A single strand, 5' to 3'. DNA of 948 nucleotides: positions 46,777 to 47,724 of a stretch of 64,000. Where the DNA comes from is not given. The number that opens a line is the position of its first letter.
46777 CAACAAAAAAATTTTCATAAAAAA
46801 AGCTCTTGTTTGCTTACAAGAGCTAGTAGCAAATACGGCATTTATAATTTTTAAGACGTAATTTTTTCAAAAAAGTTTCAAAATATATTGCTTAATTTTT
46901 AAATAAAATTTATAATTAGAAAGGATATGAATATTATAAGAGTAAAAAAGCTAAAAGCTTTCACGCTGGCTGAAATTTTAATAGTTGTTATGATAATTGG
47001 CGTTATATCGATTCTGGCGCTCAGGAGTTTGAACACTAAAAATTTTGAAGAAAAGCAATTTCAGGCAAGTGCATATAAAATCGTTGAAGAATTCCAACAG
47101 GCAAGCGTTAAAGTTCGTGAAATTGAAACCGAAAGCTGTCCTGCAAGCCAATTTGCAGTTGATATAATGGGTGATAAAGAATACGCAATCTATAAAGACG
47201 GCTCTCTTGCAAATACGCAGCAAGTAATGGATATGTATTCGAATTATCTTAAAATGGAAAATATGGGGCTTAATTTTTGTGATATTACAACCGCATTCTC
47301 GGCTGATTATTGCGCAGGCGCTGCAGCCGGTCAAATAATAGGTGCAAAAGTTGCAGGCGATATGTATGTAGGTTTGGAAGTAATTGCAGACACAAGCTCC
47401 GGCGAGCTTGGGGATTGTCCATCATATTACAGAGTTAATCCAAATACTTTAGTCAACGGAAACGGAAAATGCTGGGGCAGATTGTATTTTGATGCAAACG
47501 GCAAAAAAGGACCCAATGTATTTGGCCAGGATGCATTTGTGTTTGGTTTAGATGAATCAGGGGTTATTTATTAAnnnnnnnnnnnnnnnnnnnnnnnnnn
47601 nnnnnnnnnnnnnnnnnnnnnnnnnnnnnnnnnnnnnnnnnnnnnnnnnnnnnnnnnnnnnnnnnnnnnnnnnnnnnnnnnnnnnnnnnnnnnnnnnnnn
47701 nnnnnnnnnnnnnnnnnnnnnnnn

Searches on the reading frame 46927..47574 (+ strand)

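Call 27: search_protein_families(library=pfam, proteins=[window:46927-47574:+], max_evalue=0.0001)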
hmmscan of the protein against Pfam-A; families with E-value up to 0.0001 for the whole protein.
window:46927-47574:+ (215 aa): 0 families

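Call 53: search_protein_families(library=ncbifam, proteins=[window:46927-47574:+], max_evalue=0.001)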
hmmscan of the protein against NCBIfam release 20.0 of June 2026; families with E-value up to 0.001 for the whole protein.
window:46927-47574:+ (215 aa): 4 families
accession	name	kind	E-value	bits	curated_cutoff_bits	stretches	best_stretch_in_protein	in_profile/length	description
NF040982.1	ComGD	equivalog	1.5e-05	25.4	70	1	10-61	2-55/139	competence type IV pilus minor pilin ComGD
NF041013.1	T4P_ComGE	equivalog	1.9e-05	24.7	49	1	7-59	1-55/83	competence type IV pilus minor pilin ComGE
NF040999.1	pilin_ComGC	equivalog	0.00011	22.3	75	1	10-55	2-48/84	competence type IV pilus major pilin ComGC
TIGR01708.2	typeII_sec_gspH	equivalog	0.00014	21.9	80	1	12-59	4-50/169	type II secretion system minor pseudopilin GspH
